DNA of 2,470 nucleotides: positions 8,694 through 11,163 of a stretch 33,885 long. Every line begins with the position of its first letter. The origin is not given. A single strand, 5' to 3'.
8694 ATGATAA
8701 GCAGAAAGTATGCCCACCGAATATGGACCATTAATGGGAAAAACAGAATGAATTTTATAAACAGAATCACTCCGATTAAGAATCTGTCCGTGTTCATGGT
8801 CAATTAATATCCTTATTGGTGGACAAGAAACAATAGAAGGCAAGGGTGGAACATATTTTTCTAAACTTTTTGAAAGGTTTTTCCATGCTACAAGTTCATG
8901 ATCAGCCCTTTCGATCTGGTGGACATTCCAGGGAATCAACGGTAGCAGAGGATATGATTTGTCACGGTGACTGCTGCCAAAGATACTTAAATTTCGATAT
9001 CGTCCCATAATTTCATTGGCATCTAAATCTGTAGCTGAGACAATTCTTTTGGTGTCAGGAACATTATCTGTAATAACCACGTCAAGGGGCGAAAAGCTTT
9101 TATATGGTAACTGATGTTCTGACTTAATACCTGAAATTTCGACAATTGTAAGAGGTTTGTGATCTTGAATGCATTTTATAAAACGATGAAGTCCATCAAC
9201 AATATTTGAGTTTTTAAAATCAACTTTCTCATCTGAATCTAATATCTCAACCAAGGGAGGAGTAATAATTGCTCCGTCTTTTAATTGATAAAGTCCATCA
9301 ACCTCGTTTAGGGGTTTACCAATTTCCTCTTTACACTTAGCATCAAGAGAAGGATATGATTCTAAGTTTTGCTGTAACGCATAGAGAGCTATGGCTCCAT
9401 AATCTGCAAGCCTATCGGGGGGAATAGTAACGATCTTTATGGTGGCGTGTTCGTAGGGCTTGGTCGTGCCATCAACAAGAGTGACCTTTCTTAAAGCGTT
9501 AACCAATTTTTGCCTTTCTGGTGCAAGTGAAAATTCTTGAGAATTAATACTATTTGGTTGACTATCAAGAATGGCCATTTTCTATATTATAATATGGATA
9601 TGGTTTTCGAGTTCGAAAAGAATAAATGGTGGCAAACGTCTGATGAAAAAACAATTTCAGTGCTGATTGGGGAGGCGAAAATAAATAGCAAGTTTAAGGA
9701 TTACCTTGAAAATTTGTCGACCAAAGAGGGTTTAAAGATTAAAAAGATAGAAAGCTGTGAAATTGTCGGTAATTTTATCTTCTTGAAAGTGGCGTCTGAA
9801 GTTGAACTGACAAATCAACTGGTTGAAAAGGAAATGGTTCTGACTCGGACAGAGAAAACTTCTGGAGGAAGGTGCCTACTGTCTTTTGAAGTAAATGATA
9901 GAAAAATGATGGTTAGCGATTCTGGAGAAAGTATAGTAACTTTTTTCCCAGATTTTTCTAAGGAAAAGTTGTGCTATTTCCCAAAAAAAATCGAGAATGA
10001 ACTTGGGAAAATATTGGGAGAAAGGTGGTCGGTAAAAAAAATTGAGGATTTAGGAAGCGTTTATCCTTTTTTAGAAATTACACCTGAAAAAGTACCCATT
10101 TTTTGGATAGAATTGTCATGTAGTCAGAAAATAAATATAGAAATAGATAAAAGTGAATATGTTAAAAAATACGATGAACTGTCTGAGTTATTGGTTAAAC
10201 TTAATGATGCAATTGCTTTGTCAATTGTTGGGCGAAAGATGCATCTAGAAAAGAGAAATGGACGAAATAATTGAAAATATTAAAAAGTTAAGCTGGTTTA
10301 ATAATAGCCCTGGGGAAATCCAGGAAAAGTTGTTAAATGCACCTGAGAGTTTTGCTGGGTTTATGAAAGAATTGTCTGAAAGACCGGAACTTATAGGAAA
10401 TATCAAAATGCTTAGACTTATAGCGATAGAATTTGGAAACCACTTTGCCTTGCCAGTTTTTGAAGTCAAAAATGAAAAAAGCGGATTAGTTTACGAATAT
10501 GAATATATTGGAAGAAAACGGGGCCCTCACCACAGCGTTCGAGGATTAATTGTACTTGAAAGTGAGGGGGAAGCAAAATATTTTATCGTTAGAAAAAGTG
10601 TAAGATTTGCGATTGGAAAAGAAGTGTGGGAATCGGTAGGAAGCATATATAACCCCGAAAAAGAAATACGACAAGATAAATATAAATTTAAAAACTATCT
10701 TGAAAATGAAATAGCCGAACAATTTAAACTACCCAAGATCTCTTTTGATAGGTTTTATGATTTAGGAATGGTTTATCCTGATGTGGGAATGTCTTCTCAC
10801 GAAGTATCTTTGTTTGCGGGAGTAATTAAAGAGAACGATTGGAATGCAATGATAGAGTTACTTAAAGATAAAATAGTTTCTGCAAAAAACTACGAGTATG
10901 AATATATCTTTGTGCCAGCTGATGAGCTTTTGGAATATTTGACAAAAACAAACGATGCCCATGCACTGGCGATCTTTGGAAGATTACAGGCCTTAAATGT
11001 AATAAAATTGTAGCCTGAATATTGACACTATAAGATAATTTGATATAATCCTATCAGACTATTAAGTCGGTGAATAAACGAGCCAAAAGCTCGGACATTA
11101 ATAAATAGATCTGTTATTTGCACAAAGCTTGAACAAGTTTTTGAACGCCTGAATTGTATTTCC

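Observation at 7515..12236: ParB/Srx-like giant protein divergently paired with three tandem, strongly diverged Nudix-fold paralogs: candidate nucleotide-centred conflict or signalling system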

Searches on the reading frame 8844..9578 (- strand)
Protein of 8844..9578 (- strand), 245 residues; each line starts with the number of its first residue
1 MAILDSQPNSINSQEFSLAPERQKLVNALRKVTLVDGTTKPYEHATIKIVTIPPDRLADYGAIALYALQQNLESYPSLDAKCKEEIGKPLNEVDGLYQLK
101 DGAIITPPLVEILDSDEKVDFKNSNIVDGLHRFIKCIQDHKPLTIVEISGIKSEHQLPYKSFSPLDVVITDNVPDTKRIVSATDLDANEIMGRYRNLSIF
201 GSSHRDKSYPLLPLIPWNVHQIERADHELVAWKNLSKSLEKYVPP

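Call 39: search_solved_structures(query=A4, max_evalue=10, show_alignments=3)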
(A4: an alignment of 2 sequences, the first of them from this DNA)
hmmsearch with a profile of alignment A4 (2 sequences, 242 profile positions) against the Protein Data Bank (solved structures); distinct sequences matched with E-value up to 10: 0.

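Call 75: search_solved_structures(query=A7, max_evalue=10, show_alignments=4)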
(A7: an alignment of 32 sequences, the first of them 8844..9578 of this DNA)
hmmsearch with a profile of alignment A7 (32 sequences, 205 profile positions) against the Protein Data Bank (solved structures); distinct sequences matched with E-value up to 10: 3.
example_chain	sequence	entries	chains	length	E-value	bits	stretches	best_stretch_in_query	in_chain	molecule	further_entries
5uje_A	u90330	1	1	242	0.01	18.6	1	81-189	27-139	SbnI protein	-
5ujd_A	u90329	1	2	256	0.88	12.3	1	91-139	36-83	Siderophore biosynthesis protein SbnI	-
6nr6_A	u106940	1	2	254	0.89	12.3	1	91-139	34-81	Bifunctional transcriptional regulator/O-phospho-L-serine synthase SbnI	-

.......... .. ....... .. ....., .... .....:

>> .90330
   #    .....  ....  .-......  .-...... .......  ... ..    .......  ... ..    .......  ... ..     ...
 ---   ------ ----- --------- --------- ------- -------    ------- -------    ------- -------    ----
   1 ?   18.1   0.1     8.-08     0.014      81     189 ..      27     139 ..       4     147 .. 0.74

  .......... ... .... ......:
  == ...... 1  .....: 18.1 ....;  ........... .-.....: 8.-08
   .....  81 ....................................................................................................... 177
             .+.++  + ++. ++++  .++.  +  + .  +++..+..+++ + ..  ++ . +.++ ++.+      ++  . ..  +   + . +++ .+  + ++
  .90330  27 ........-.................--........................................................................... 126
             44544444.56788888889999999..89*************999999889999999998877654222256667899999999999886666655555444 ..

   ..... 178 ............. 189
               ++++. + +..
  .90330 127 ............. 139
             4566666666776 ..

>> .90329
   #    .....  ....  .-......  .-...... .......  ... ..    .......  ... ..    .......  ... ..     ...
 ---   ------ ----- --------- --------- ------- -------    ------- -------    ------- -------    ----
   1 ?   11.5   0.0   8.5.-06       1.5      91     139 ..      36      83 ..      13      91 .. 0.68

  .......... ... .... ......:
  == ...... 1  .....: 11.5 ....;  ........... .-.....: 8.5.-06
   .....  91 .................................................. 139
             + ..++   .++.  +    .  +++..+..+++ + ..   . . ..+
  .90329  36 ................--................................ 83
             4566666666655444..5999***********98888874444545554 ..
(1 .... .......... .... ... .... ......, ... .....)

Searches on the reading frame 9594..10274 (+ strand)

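Call 3: search_protein_families(library=pfam, proteins=[window:9594-10274:+], max_evalue=1)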
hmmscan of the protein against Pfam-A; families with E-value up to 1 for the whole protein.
window:9594-10274:+ (226 aa): 1 family
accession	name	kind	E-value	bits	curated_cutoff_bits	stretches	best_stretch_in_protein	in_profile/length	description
PF01658.22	Inos-1-P_synth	-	0.067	13.8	27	1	33-89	4-60/107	Myo-inositol-1-phosphate synthase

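Call 4: search_protein_families(library=padloc, proteins=[window:9594-10274:+], max_evalue=1)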
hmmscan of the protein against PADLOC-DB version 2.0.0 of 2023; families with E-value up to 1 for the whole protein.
window:9594-10274:+ (226 aa): 1 family
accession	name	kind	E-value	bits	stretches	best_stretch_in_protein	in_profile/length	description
PDLC00421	ThsB1|ThsB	-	0.0098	13.6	1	78-151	74-144/180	TIR-like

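Call 5: search_protein_families(library=ncbifam, proteins=[window:9594-10274:+], max_evalue=1)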
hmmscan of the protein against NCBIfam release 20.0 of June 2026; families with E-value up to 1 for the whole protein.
window:9594-10274:+ (226 aa): 0 families

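Call 123: search_protein_families(library=phrogs, proteins=[window:9594-10274:+], max_evalue=0.01)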
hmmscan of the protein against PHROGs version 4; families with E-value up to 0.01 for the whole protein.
window:9594-10274:+ (226 aa): 0 families

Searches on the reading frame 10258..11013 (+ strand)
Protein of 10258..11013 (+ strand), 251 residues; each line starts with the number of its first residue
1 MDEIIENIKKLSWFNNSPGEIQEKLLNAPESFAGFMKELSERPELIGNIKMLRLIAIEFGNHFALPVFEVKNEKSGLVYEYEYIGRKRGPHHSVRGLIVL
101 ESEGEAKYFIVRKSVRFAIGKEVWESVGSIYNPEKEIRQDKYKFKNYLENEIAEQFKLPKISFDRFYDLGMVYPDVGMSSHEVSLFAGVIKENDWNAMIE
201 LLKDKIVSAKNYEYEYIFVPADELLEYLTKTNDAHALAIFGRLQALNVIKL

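Call 3: search_protein_families(library=pfam, proteins=[window:10258-11013:+], max_evalue=1)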
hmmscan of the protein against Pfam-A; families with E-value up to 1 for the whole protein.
window:10258-11013:+ (251 aa): 0 families

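Call 4: search_protein_families(library=padloc, proteins=[window:10258-11013:+], max_evalue=1)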
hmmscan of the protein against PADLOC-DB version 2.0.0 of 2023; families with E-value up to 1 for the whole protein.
window:10258-11013:+ (251 aa): 0 families

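Call 5: search_protein_families(library=ncbifam, proteins=[window:10258-11013:+], max_evalue=1)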
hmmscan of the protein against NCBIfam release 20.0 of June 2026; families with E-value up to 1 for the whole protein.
window:10258-11013:+ (251 aa): 1 family
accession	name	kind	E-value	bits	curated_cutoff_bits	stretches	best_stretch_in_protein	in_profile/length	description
TIGR03308.1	phn_thr-fam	hypoth_equivalog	0.12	12.2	201.65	1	101-137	93-129/204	phosphonate metabolim protein, transferase hexapeptide repeat family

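Call 14: search_solved_structures(query=window:10258-11013:+, max_evalue=10)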
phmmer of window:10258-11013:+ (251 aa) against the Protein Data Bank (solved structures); distinct sequences matched with E-value up to 10: 7.
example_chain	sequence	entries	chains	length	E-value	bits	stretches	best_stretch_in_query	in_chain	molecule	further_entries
3ri7_B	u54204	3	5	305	0.72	12.7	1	165-207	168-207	Toluene-4-monooxygenase system protein E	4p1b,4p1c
3rmk_B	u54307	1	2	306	0.73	12.7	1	165-207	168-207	Toluene-4-monooxygenase system protein E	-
3q14_B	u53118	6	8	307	0.73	12.7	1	165-207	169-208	Toluene-4-monooxygenase system protein E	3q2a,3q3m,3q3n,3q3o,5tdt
5tdu_B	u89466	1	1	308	0.73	12.7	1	165-207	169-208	Toluene-4-monooxygenase system protein E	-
3ge3_B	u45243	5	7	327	0.8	12.6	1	165-207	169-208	Toluene-4-monooxygenase system protein E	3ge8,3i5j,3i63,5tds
3dhg_B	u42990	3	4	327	0.8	12.6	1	165-207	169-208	toluene 4-monooxygenase hydroxylase beta subunit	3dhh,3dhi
5tdv_B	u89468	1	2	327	0.81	12.6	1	165-207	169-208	Toluene-4-monooxygenase system protein E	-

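Call 123: search_protein_families(library=phrogs, proteins=[window:10258-11013:+], max_evalue=0.01)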
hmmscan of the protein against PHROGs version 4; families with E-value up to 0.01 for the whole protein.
window:10258-11013:+ (251 aa): 0 families
